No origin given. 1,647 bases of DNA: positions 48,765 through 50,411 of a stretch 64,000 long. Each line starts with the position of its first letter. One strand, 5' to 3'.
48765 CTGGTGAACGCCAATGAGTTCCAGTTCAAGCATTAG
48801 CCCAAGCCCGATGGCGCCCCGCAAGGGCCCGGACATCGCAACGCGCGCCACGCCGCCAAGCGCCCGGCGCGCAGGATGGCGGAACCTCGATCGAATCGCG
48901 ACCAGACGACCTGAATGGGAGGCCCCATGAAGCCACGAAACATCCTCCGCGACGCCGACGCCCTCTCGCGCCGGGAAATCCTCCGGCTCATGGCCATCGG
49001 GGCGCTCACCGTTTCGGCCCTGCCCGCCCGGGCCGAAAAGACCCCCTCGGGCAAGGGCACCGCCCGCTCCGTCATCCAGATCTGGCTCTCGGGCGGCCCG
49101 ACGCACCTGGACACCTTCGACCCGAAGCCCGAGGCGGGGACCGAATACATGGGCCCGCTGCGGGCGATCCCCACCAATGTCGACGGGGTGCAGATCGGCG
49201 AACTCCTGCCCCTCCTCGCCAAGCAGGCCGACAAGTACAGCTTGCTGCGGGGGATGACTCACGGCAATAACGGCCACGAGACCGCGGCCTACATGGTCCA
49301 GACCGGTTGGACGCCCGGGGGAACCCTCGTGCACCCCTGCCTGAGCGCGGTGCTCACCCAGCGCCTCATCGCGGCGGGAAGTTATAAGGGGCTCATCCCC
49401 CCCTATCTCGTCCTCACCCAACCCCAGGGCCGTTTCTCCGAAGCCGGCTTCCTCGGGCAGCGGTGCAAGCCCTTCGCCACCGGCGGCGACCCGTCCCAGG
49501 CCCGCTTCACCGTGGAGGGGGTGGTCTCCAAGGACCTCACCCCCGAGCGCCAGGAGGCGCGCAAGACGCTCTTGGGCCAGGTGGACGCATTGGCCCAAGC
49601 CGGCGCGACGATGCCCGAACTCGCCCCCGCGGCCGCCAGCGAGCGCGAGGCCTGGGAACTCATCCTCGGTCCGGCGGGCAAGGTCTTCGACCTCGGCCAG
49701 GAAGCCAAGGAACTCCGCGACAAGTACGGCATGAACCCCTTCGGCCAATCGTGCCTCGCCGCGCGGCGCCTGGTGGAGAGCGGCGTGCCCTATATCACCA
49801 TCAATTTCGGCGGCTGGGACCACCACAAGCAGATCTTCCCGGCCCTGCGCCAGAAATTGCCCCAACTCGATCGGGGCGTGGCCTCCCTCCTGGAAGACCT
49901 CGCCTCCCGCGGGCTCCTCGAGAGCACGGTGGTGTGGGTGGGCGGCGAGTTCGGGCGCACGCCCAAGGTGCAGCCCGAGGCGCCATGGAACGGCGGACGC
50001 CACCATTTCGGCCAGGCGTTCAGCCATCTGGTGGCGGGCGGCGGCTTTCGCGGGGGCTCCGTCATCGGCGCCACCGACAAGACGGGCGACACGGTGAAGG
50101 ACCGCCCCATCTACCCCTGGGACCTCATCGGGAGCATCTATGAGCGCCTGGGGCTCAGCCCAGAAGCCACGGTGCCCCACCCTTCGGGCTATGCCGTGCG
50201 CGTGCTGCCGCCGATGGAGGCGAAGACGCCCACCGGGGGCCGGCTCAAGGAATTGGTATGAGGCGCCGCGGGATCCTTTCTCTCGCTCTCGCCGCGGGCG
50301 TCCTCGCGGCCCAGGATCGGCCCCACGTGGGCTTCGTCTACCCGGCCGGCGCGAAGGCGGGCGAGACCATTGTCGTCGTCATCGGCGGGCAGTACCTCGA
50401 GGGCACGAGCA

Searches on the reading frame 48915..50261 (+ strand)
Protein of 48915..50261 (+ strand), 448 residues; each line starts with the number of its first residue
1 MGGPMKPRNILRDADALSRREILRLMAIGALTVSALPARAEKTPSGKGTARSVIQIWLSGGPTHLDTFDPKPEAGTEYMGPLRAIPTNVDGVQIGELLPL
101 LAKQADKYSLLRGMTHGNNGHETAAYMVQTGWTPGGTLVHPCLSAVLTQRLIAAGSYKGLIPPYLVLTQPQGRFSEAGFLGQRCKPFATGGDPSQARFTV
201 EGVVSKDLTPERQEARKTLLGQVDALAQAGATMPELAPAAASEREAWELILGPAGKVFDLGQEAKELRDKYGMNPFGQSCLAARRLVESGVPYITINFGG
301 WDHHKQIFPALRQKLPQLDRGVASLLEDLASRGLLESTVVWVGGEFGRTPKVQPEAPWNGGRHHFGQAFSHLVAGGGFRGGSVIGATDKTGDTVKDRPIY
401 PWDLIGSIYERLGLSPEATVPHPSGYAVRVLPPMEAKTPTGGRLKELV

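Call 32: search_protein_families(library=pfam, proteins=[window:48915-50261:+], max_evalue=0.001)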
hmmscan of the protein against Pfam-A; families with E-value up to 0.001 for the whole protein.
window:48915-50261:+ (448 aa): 1 family
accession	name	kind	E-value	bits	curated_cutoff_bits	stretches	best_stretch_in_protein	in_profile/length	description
PF07394.17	DUF1501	-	1.4e-87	294.8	27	1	50-429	1-378/390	Protein of unknown function (DUF1501)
